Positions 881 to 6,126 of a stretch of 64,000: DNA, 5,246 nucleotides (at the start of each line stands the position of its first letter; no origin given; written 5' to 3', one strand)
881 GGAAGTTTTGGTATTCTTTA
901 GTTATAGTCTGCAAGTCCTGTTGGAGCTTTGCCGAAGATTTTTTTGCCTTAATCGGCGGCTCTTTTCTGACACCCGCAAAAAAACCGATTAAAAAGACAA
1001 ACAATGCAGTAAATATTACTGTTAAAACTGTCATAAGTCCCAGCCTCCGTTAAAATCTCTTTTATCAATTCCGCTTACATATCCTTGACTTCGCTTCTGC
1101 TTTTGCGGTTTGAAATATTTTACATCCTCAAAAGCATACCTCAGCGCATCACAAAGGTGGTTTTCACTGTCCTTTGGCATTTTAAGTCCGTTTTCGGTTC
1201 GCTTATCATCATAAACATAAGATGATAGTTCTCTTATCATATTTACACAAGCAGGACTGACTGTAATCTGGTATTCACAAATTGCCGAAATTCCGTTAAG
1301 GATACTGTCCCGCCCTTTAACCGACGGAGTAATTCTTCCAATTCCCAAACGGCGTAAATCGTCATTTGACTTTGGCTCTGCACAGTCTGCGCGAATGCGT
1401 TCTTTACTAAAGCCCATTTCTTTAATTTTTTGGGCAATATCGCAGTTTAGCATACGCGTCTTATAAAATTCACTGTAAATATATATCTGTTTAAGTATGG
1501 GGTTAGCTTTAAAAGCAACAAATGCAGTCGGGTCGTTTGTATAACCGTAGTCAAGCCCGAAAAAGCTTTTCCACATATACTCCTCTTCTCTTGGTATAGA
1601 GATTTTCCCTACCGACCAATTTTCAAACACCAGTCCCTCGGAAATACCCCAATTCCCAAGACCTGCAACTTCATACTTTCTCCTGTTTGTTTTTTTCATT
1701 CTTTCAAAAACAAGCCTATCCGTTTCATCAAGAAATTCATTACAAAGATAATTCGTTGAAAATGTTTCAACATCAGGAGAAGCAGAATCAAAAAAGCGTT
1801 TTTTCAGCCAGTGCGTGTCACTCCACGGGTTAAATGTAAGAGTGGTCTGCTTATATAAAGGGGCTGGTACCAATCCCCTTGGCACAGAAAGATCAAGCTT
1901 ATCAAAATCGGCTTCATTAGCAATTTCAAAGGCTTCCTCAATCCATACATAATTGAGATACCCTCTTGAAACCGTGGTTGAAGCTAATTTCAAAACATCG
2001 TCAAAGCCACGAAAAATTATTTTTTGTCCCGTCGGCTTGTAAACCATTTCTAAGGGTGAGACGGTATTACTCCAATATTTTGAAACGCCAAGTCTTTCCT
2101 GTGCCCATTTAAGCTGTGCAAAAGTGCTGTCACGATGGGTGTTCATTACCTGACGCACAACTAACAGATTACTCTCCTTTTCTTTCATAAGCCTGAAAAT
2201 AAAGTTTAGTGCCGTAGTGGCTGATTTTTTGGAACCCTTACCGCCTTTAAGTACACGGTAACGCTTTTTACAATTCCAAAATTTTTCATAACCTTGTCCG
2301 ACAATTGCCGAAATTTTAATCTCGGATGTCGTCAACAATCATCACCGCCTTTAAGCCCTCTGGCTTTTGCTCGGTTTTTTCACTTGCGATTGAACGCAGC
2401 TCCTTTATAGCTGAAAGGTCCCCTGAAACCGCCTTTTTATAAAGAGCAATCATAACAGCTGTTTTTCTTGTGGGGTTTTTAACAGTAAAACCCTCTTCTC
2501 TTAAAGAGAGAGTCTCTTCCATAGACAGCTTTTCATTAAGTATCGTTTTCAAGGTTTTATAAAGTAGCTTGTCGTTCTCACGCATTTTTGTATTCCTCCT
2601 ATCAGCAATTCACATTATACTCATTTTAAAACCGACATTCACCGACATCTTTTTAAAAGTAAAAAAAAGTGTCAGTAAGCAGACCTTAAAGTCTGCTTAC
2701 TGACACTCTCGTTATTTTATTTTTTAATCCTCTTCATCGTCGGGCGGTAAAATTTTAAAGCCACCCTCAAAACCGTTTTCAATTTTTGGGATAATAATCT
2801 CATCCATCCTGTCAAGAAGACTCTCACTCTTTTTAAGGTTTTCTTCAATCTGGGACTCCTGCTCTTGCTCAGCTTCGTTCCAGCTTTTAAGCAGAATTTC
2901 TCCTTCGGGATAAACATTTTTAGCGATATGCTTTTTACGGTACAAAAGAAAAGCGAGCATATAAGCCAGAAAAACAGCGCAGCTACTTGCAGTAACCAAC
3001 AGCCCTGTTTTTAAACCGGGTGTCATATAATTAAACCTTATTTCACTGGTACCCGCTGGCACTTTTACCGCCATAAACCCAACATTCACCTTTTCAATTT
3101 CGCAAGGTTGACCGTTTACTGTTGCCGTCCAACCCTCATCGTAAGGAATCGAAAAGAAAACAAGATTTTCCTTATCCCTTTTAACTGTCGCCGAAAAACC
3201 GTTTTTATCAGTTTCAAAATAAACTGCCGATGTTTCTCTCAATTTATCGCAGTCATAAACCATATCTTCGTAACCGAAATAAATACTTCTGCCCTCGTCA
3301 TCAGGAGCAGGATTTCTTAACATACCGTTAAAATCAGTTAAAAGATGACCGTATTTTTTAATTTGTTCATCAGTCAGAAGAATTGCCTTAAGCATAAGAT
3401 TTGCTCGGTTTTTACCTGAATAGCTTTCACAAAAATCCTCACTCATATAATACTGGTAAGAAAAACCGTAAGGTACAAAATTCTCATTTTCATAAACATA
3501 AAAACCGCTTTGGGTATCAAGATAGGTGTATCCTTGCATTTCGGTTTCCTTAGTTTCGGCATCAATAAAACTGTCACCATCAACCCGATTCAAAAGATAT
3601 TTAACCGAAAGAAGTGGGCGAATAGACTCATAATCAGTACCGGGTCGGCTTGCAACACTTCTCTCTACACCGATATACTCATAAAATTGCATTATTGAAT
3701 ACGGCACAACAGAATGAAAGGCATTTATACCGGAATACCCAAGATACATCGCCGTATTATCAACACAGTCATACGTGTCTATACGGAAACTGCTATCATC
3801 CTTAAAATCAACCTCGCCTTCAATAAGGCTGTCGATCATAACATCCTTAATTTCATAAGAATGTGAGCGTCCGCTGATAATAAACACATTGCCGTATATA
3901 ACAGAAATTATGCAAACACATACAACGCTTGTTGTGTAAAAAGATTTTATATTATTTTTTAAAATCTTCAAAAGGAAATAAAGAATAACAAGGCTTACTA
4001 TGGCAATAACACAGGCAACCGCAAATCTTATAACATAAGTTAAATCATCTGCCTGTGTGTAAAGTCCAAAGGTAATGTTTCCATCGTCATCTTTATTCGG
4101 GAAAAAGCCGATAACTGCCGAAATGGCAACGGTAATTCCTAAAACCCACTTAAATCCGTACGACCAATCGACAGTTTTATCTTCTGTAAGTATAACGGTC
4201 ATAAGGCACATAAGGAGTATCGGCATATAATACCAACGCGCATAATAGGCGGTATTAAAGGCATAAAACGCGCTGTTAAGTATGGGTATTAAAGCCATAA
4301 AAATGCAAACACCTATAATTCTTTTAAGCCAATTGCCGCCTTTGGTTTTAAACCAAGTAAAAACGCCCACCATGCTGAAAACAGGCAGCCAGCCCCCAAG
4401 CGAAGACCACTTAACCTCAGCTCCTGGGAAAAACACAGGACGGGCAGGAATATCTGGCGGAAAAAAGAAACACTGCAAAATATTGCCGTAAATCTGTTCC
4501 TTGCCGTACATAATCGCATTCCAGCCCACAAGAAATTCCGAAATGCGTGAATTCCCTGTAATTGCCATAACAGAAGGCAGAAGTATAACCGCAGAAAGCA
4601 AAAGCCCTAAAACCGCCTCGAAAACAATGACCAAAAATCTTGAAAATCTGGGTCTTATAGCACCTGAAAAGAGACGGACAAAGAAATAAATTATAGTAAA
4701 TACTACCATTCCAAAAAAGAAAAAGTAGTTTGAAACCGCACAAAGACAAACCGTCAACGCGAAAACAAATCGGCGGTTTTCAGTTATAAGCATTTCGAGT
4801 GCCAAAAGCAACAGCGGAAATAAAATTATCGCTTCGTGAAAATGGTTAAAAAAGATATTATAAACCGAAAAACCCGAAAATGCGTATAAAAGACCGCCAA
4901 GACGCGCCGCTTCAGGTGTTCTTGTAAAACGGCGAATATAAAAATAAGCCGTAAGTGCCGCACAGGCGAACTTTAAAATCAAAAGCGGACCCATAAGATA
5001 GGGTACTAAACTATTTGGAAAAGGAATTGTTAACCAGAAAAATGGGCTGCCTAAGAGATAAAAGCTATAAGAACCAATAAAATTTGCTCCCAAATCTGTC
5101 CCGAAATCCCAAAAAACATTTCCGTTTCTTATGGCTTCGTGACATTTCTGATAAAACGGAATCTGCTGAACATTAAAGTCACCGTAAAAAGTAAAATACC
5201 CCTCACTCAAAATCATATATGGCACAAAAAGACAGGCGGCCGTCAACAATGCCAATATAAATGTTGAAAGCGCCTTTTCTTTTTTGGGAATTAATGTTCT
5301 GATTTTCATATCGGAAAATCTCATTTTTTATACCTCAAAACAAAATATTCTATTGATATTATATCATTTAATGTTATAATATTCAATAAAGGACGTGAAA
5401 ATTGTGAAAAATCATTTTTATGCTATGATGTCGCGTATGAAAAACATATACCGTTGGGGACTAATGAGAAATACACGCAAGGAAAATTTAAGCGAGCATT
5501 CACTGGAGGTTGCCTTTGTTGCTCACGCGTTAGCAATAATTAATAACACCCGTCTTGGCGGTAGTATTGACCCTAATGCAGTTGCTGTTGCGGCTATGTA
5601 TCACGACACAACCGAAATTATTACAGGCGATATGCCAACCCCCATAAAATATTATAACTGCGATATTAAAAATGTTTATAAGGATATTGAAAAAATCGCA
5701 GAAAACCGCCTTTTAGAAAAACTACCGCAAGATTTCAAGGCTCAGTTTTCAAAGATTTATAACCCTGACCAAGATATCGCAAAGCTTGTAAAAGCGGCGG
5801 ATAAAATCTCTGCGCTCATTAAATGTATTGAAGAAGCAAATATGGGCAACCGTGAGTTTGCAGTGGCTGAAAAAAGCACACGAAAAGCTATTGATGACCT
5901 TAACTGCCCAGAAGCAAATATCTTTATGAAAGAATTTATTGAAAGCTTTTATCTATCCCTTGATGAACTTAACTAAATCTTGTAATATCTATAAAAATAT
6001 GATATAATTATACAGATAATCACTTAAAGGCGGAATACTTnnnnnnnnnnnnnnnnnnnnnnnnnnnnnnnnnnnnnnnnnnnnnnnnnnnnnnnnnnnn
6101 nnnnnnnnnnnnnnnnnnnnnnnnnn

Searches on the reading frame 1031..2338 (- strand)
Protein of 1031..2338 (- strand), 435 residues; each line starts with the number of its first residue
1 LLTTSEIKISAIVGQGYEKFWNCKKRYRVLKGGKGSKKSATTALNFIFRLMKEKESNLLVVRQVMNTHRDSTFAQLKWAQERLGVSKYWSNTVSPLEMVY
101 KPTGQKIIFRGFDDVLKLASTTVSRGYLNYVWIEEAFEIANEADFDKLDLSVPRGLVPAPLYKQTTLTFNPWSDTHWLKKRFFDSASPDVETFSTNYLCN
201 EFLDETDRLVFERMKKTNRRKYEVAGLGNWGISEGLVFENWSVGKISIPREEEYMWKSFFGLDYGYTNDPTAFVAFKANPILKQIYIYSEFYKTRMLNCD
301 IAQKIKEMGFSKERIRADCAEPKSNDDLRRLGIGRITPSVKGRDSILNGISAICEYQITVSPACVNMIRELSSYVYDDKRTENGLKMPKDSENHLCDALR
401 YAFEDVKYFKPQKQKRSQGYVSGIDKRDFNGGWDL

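Call 65: search_protein_families(library=pfam, proteins=[window:1031-2338:-], max_evalue=0.001)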
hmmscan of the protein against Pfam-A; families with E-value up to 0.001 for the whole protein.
window:1031-2338:- (435 aa): 2 families
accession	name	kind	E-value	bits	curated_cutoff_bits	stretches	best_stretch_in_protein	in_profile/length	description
PF04466.19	Terminase_3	-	9.3e-48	162.9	23.2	1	24-228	1-200/201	Phage terminase large subunit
PF17288.8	Terminase_3C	-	3.1e-23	83.3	26.7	1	263-405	1-155/155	Terminase RNAseH like domain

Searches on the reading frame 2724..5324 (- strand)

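Call 65: search_protein_families(library=pfam, proteins=[window:2724-5324:-], max_evalue=0.001)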
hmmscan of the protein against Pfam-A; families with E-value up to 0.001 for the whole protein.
window:2724-5324:- (866 aa): 1 family
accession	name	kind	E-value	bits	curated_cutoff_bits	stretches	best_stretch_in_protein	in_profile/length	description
PF09586.16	YfhO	-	4.6e-88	297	28.5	2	22-655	2-626/835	Bacterial membrane protein YfhO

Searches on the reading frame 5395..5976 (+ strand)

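Call 65: search_protein_families(library=pfam, proteins=[window:5395-5976:+], max_evalue=0.001)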
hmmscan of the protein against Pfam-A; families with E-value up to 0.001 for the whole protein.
window:5395-5976:+ (193 aa): 3 families
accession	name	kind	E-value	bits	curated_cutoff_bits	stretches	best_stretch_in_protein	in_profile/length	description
PF12917.13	YfbR-like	-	1.5e-75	253.3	25.9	1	7-185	1-182/182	5'-deoxynucleotidase YfbR-like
PF13023.12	HD_3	-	1.1e-13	51.8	22.5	1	13-158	2-145/165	HD domain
PF01966.28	HD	-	1.6e-09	38.5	22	1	33-140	2-115/116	HD domain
